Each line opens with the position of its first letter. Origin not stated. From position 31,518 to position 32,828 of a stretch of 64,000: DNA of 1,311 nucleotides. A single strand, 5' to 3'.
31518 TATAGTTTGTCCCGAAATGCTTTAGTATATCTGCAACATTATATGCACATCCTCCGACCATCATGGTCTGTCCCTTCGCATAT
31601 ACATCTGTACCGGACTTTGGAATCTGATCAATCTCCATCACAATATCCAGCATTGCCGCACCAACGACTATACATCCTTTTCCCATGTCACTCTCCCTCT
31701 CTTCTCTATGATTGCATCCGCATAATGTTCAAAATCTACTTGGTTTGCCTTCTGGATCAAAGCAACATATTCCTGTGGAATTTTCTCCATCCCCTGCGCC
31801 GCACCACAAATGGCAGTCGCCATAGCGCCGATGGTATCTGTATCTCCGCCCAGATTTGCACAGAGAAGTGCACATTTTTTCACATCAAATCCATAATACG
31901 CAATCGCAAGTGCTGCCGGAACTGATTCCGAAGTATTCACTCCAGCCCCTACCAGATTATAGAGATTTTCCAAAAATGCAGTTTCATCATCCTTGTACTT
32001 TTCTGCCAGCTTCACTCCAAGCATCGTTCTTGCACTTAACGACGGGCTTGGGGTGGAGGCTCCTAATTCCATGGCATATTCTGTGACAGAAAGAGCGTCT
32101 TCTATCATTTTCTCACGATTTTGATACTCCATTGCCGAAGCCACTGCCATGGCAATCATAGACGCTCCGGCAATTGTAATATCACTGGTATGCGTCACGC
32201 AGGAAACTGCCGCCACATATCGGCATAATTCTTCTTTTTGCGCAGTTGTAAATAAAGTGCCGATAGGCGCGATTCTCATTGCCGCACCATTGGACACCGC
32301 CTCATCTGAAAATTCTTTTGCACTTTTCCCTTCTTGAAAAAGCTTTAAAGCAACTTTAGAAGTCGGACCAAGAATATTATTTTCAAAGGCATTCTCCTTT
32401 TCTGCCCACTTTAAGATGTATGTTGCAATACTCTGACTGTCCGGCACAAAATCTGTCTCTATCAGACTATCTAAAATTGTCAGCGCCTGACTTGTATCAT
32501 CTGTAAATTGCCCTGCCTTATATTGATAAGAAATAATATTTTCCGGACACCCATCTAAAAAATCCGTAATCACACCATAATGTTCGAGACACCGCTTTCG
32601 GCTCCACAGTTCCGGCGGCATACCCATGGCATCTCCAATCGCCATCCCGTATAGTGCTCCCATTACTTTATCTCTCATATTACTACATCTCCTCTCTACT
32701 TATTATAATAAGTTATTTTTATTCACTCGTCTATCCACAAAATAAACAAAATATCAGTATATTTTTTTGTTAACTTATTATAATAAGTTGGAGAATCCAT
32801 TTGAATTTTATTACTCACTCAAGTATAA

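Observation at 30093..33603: PnuC, PfkB kinase and ADP-ribosylglycohydrolase operon with a divergent HutC regulator: a yegTUV-like riboside salvage module built on a PnuC-type importer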

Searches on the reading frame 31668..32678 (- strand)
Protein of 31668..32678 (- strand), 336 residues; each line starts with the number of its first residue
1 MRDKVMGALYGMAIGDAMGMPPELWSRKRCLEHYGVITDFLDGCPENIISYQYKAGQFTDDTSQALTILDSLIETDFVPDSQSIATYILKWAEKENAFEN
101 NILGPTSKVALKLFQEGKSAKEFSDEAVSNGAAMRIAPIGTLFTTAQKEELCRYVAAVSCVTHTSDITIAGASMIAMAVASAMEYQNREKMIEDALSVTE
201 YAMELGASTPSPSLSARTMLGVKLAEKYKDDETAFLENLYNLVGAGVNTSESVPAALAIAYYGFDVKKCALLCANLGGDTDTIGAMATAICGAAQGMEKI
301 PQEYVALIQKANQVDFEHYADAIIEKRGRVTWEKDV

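Call 3: search_protein_families(library=pfam, proteins=[window:31668-32678:-])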
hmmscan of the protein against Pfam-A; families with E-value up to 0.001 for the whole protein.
window:31668-32678:- (336 aa): 1 family
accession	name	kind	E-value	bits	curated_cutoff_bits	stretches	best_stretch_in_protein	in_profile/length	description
PF03747.19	ADP_ribosyl_GH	-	2.6e-63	214.8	26.2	1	7-303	1-287/287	ADP-ribosylglycohydrolase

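Call 4: search_protein_families(library=ncbifam, proteins=[window:31668-32678:-])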
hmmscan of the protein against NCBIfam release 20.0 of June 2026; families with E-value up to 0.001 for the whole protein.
window:31668-32678:- (336 aa): 2 families
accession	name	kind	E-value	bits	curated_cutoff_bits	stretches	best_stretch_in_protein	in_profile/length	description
TIGR02662.1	dinitro_DRAG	equivalog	8e-29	100.7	337.05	2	2-195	2-185/287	ADP-ribosyl-[dinitrogen reductase] hydrolase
NF041672.1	ADPriboarghdlase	equivalog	1.1e-23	83.6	490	2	2-196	67-254/361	ADP-ribosylarginine hydrolase Tri1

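Call 11: find_homologous_proteins(query=window:31668-32678:-, max_evalue=1e-10)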
Query window:31668-32678:- (336 aa): 4890 proteins with E <= 1e-10 among 7238 candidates; the best 120 are listed.
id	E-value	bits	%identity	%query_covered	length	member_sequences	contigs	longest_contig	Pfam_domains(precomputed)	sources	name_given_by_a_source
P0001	3.1e-217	738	99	100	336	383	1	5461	PF03747.20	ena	-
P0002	1.8e-189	647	86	100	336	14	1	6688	PF03747.20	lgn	-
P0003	6.2e-188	642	86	100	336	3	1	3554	PF03747.20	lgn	-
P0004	6.4e-187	638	84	100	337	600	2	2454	PF03747.20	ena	-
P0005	1.4e-175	601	83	98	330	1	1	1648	PF03747.20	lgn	-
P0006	1.9e-175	601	82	98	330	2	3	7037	PF03747.20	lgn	-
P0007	3.8e-175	600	83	100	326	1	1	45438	PF03747.20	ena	-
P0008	5.3e-175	599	82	98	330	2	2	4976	PF03747.20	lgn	-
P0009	2.7e-174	597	83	98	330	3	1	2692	PF03747.20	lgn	-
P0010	2.9e-173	593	82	98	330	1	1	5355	PF03747.20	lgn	-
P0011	3.1e-173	593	81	98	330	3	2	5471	PF03747.20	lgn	-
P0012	6.7e-173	592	80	99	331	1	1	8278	PF03747.20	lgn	-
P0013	3.2e-172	590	81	98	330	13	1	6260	PF03747.20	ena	-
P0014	5.8e-172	589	79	100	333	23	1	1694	PF03747.20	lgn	-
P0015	1.1e-171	588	81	98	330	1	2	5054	PF03747.20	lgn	-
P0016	1.4e-171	588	80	98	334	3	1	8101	PF03747.20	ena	-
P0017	1.1e-170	585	78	99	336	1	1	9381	PF03747.20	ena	-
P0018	7.2e-170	582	79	100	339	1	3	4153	PF03747.20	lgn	-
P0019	8.0e-170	582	81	98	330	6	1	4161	PF03747.20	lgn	-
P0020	5.2e-169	579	79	98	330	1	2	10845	PF03747.20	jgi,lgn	jgi:ADP-ribosylglycohydrolase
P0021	6.0e-169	579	80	98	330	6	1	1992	PF03747.20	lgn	-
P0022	6.7e-169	579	81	98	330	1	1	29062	PF03747.20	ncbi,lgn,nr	ncbi:MAG: ADP-ribosylglycohydrolase family protein [Eubacteriales bacterium]|nr:ADP-ribosylglycohydr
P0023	7.5e-169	579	80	98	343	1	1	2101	PF03747.20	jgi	-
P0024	2.9e-168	577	79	100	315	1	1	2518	PF03747.20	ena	-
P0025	9.8e-168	575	78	99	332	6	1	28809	PF03747.20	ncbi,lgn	-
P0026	2.6e-167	574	78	100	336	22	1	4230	PF03747.20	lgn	-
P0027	1.7e-166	571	78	98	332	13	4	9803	PF03747.20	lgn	-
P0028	1.7e-166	571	87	87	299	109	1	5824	PF03747.20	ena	-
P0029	2.5e-166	571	78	98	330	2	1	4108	PF03747.20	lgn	-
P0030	4.8e-166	570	78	98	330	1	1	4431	PF03747.20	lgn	-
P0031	5.0e-166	570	87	87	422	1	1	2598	PF03747.20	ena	-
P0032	1.2e-165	568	77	99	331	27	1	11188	PF03747.20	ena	-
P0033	6.2e-165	566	78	98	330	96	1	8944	PF03747.20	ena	-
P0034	2.4e-164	564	78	98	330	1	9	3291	PF03747.20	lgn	-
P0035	1.6e-163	561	77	98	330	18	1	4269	PF03747.20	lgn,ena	-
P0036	6.3e-163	560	76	98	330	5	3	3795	PF03747.20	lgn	-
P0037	1.6e-162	558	76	98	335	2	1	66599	PF03747.20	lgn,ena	-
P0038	2.7e-162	557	77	98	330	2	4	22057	PF03747.20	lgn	-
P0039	8.6e-161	552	75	98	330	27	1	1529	PF03747.20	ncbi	-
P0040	3.3e-159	547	75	99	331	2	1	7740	PF03747.20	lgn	-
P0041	1.3e-158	545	76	98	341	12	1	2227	PF03747.20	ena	-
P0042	4.3e-156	537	72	98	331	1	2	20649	PF03747.20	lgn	-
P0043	1.0e-155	536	76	97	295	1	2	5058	PF03747.20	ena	-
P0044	1.3e-155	536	74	98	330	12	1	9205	PF03747.20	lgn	-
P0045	2.6e-155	534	75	98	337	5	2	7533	PF03747.20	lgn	-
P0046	5.6e-154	530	74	98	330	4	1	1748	PF03747.20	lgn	-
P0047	7.8e-154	530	72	98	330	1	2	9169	PF03747.20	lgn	-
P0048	3.1e-152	524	71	99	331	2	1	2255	PF03747.20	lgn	-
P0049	3.3e-152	524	72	98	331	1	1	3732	PF03747.20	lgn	-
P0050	6.3e-152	523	72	99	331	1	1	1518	PF03747.20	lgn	-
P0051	1.6e-150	519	78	91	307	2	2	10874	PF03747.20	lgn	-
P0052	1.8e-150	519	69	99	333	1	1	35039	PF03747.20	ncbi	-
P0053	6.8e-150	517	72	98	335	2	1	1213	PF03747.20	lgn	-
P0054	2.1e-149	515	71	99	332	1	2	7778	PF03747.20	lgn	-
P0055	1.3e-147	509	68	99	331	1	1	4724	PF03747.20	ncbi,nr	ncbi:MAG: ADP-ribosylglycohydrolase family protein [Lachnospiraceae bacterium]|nr:ADP-ribosylglycohy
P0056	3.4e-147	508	68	98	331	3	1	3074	PF03747.20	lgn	-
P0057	5.3e-147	507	68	99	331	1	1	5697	PF03747.20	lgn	-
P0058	6.8e-147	507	69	98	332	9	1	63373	PF03747.20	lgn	-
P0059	9.6e-147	506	69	99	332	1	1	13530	PF03747.20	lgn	-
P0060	9.8e-147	506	68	98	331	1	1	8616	PF03747.20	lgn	-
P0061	2.1e-146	505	68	98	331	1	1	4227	PF03747.20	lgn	-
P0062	2.2e-146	505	68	98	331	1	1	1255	PF03747.20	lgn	-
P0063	3.0e-146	505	69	98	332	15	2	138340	PF03747.20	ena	-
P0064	3.1e-146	505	68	98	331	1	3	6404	PF03747.20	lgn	-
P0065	7.2e-146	503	69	99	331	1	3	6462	PF03747.20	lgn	-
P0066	3.3e-145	501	68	98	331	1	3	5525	PF03747.20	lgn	-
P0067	4.2e-145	501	69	98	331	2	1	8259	PF03747.20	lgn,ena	-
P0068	4.3e-145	501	68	98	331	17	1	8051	PF03747.20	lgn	-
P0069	5.4e-145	501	68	99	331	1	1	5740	PF03747.20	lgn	-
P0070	6.8e-145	500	67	98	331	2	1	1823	PF03747.20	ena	-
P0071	7.7e-145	500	67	98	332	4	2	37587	PF03747.20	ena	-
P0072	1.5e-144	499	67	99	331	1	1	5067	PF03747.20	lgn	-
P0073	1.7e-144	499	67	98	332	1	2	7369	PF03747.20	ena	-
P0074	1.8e-144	499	67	98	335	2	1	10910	PF03747.20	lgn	-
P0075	2.5e-144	498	68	98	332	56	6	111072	PF03747.20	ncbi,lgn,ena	-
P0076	3.0e-144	498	67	97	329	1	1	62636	PF03747.20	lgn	-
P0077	4.7e-144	498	68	98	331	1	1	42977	PF03747.20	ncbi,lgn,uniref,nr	ncbi:ADP-ribosylglycohydrolase family protein [Hespellia stercorisuis]|uniref:ADP-ribosylglycohydrol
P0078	2.0e-143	495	66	98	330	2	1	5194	PF03747.20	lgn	-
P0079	4.9e-143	494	67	98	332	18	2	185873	PF03747.20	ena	-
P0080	7.8e-143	494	67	98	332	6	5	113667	PF03747.20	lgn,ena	-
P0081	8.0e-143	493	70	98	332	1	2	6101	PF03747.20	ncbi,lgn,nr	ncbi:MAG: ADP-ribosylglycohydrolase family protein [Eubacteriales bacterium]|nr:ADP-ribosylglycohydr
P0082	1.2e-142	493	66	99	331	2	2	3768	PF03747.20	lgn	-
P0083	4.4e-142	491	84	80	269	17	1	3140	PF03747.20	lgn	-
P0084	5.1e-142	491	68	98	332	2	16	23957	PF03747.20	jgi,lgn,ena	-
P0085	1.9e-141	489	67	98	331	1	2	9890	PF03747.20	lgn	-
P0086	2.1e-141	489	66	98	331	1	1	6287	PF03747.20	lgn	-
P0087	2.4e-141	489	66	98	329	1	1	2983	PF03747.20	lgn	-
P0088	2.5e-141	489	70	98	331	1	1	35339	PF03747.20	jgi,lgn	jgi:ADP-ribosylglycohydrolase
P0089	2.5e-141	489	68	98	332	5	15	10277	PF03747.20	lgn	-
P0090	9.5e-141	487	69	98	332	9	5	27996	PF03747.20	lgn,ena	-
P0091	2.8e-140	485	68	98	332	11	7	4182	PF03747.20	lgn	-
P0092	5.4e-140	484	65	98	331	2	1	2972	PF03747.20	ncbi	-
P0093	6.9e-140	484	67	98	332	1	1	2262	PF03747.20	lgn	-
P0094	8.3e-140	484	66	97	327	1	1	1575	PF03747.20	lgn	-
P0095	9.0e-140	483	67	98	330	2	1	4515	PF03747.20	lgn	-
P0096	1.1e-139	483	66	98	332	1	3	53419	PF03747.20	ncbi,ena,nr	ncbi:MAG: ADP-ribosylglycohydrolase family protein [Eubacterium sp.]|nr:ADP-ribosylglycohydrolase fa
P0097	2.4e-139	482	66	99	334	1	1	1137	PF03747.20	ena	-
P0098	2.6e-139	482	70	95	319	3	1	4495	PF03747.20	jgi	jgi:ADP-ribosylglycohydrolase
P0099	9.9e-139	480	67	98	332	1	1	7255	PF03747.20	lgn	-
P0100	1.1e-138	480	65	98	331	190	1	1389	PF03747.20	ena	-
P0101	1.3e-138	480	66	98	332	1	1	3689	PF03747.20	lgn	-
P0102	1.4e-138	480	65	98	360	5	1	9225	PF03747.20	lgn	-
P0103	4.1e-138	478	64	97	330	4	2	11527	PF03747.20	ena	-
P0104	4.9e-138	478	80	81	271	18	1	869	PF03747.20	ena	-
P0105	8.6e-138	477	65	98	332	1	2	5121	PF03747.20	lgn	-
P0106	1.2e-137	476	66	98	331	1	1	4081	PF03747.20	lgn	-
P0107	1.5e-137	476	66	98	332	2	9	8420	PF03747.20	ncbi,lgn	-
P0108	5.9e-137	474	85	76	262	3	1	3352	PF03747.20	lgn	-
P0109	4.3e-136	471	65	98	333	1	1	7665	PF03747.20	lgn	-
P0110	4.7e-136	471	66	96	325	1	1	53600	PF03747.20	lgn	-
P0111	5.1e-136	471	65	98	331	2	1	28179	PF03747.20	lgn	-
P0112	1.5e-134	466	64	99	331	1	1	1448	PF03747.20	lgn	-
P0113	4.8e-134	465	65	98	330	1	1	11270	PF03747.20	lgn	-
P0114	5.9e-134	464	64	99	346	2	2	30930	PF03747.20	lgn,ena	-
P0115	3.0e-133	462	62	98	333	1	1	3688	PF03747.20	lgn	-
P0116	4.7e-133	461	63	98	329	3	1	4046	PF03747.20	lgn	-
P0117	1.1e-132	460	65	98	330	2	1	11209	PF03747.20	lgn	-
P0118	3.1e-131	455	64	98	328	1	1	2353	PF03747.20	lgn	-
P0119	4.7e-131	455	64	98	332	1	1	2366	PF03747.20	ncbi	-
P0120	6.3e-131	454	62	99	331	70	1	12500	PF03747.20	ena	-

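Call 12: search_solved_structures(query=window:31668-32678:-, max_evalue=0.001, show_alignments=3)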
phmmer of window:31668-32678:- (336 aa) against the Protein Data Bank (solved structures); distinct sequences matched with E-value up to 0.001: 18.
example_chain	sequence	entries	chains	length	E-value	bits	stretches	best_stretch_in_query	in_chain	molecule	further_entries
1t5j_A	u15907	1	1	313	5.8e-35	124.4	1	1-316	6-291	Hypothetical protein MJ1187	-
2woe_A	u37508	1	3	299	3.9e-18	69.1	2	2-172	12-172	ADP-RIBOSYL-[DINITROGEN REDUCTASE] GLYCOHYDROLASE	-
2woc_A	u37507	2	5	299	6.6e-18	68.3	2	2-172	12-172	ADP-RIBOSYL-[DINITROGEN REDUCTASE] GLYCOHYDROLASE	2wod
2cwc_A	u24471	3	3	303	3.1e-13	53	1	2-184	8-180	ADP-ribosylglycohydrolase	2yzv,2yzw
3g9d_A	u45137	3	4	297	1e-12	51.3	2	2-171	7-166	Dinitrogenase reductase activating glucohydrolase | Dinitrogenase reductase activacting glicohydrolase | ADP-ribosyl-(Dinitrogen reductase) hydrolase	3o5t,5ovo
2qty_A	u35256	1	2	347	4.8e-12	49.1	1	6-305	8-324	Poly(ADP-ribose) glycohydrolase ARH3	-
2g4k_A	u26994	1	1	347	1.5e-11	47.5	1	7-306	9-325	ADP-ribosylhydrolase 3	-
2foz_A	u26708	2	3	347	1.5e-11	47.4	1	7-306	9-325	ADP-ribosylhydrolase like 2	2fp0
9rfd_A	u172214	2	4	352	1.5e-11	47.4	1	7-306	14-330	ADP-ribosylhydrolase ARH3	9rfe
5zqy_A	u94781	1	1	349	1.6e-11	47.4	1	7-306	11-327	Poly(ADP-ribose) glycohydrolase ARH3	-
6dre_A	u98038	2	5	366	1.8e-11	47.2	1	3-191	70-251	ADP-ribosyl-(Dinitrogen reductase) hydrolase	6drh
6d36_C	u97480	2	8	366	1.8e-11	47.2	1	7-306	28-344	Poly(ADP-ribose) glycohydrolase ARH3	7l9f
7akr_AAA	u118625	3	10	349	2.3e-11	46.8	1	41-306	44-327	ADP-ribose glycohydrolase ARH3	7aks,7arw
6d3a_C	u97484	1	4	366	6.6e-11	45.3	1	7-306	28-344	Poly(ADP-ribose) glycohydrolase ARH3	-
6g1p_A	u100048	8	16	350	1.8e-10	44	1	5-303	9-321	ADP-ribosylhydrolase like 2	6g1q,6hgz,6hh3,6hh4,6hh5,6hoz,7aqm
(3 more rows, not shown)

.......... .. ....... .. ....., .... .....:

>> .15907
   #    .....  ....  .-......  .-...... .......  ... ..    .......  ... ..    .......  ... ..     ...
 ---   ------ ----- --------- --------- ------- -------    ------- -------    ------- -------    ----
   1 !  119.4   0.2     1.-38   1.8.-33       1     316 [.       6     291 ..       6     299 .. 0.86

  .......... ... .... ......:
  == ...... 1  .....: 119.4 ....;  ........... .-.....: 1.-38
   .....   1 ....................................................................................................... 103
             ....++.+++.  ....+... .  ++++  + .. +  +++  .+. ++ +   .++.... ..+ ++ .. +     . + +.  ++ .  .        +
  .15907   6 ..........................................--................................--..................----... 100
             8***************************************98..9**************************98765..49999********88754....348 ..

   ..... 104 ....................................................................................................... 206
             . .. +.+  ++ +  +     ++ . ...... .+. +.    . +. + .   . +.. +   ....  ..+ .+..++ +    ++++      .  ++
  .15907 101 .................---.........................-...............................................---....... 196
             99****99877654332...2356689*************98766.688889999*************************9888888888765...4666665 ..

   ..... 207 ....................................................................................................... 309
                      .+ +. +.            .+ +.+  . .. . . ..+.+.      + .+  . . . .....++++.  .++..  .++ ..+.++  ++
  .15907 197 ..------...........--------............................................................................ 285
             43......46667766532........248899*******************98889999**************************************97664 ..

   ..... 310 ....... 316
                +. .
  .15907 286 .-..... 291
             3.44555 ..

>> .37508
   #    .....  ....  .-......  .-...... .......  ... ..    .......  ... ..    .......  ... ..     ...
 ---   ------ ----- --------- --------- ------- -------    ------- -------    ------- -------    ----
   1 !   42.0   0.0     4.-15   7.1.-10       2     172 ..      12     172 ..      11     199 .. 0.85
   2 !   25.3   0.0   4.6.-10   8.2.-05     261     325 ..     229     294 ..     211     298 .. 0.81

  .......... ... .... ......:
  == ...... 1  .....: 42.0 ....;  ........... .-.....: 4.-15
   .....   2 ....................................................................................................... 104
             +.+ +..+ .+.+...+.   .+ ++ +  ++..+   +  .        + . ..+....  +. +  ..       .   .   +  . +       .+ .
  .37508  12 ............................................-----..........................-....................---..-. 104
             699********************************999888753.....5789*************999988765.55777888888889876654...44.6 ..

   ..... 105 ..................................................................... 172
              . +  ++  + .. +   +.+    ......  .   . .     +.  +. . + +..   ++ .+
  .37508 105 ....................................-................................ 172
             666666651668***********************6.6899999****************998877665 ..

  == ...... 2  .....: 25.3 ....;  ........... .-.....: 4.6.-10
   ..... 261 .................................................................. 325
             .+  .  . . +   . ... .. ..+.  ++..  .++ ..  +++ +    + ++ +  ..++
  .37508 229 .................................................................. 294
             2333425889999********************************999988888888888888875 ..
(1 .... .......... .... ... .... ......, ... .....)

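Call 18: find_related_loci(query=A1, collection=genome_contigs, flank=8000)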
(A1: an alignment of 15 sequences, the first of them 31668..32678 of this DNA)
Query A1 (336 aa) in genome_contigs; peptide patterns used: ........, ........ (x = any residue, [..] = any of these).
599 stretches matched a pattern (row limit reached: there are more); 567 encode a relative of the query (tblastn E <= 1e-3); the best 80 are kept; 80 distinct loci.
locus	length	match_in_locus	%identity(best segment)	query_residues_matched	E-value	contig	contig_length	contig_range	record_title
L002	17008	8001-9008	99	1-336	0e+0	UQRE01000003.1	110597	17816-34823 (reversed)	uncultured Dorea sp. isolate UMGS566 genome assembly, contig: NODE_30_length_110597_cov_76.4829, whole genome shotgun se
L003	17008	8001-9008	96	1-336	0e+0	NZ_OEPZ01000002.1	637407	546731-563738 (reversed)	Dorea phocaeensis strain Marseille-P4003, whole genome shotgun sequence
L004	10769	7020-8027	86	1-336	0e+0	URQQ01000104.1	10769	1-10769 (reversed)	uncultured Lachnospiraceae bacterium isolate UMGS1251 genome assembly, contig: NODE_3963_length_10769_cov_3.028934, whol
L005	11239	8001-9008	79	1-336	0e+0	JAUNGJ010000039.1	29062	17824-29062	MAG: Eubacteriales bacterium isolate S26M_St_52 NODE_1153_length_29062_cov_10.124073, whole genome shotgun sequence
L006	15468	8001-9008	79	1-336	2e-178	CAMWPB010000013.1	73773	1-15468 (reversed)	MAG TPA_asm: uncultured Lachnospiraceae bacterium isolate SRR14411303_bin.8_metawrap_v1.3_MAG genome assembly, contig: N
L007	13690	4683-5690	79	1-336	5e-178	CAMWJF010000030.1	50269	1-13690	MAG TPA_asm: uncultured Lachnospiraceae bacterium isolate SRR14411258_bin.9_metawrap_v1.3_MAG genome assembly, contig: N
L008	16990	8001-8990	78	1-330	1e-177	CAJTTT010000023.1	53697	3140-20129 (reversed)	MAG TPA_asm: uncultured Lachnospiraceae bacterium isolate MGBC111450 genome assembly, contig: MGBC111450.23, whole genom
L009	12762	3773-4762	78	1-330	8e-177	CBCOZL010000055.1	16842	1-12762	MAG: uncultured Lachnospiraceae bacterium isolate METABAT215_SAMESTATE_PRE_SCAFFOLDS_1500_METASPADES__control_F407_F408_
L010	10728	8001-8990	77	1-330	1e-175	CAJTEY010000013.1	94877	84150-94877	Lachnospiraceae bacterium isolate B79_4_CH_BP genome assembly, contig: MGBC000131.13, whole genome shotgun sequence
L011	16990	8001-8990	76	1-330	6e-174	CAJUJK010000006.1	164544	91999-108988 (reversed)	MAG TPA_asm: uncultured Lachnospiraceae bacterium isolate MGBC143115 genome assembly, contig: MGBC143115.6, whole genome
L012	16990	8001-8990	76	1-330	3e-171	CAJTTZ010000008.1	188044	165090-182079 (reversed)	MAG TPA_asm: uncultured Lachnospiraceae bacterium isolate MGBC108897 genome assembly, contig: MGBC108897.8, whole genome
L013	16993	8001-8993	77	1-331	2e-167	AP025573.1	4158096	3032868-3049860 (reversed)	Lachnospiraceae bacterium CE91-St61 DNA, complete genome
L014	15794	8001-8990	77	1-330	8e-166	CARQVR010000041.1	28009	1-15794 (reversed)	MAG TPA_asm: uncultured Lachnospiraceae bacterium isolate MGBC139979 genome assembly, contig: MGBC139979.41, whole genom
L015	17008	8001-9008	77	1-336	1e-168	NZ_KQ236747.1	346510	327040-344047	Dorea sp. D27 supercont1.5, whole genome shotgun sequence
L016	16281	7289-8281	73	1-331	4e-157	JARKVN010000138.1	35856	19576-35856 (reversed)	MAG: Cellulosilyticum sp. isolate MP_MU_3_bin.58 MP-MU-3_bin.58_k127_888040, whole genome shotgun sequence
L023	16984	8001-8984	63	4-331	3e-139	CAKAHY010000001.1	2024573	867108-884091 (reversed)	MAG TPA_asm: uncultured Lachnoanaerobaculum sp. isolate DRR214960_bin.34_metaWRAP_v1.1_MAG genome assembly, contig: BNJT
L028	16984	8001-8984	58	1-329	2e-123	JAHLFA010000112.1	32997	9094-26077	MAG: Candidatus Ruminococcus intestinipullorum isolate 1485 E5M68__C52479_L32997, whole genome shotgun sequence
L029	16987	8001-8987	55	1-329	7e-123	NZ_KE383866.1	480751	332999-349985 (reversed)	Paenibacillus pinihumi DSM 23905 = JCM 16419 strain DSM 23905 H583DRAFT_scaffold00004.4, whole genome shotgun sequence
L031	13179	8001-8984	58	1-327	3e-121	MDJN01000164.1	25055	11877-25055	MAG: Epulopiscium sp. Nuni2H_MBin003 Nuni2HMBin003_47, whole genome shotgun sequence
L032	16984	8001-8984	58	1-329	3e-120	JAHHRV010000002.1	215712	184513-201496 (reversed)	MAG: Oscillospiraceae bacterium isolate MAG039 MAG039_2, whole genome shotgun sequence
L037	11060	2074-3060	56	1-327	6e-118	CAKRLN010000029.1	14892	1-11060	MAG: uncultured Lachnospiraceae bacterium isolate REFINED_METABAT215_TOP10_CONTIGS_1500_ASSEMBLY_K77_MERGED__Hadza_MoBio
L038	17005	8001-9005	58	3-336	3e-117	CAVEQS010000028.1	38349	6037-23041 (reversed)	bacterium isolate G02653-L1_cleanbin_000002 genome assembly, contig: Spades_G02653-L1_contig_736, whole genome shotgun s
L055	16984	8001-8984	53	6-329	8e-110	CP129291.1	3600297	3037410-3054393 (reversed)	Terrilactibacillus sp. S3-3 chromosome, complete genome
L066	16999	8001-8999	52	1-332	7e-107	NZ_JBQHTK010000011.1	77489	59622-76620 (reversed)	Bariatricus sp. HCP28S3_D3 contig00011, whole genome shotgun sequence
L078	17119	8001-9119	49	1-331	2e-103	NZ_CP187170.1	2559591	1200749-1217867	Pasteurella sp. PK-2025 strain 22685_RT1B chromosome, complete genome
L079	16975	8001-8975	50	2-324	2e-102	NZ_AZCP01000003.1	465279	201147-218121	Levilactobacillus brevis ATCC 14869 = DSM 20054 Scaffold3, whole genome shotgun sequence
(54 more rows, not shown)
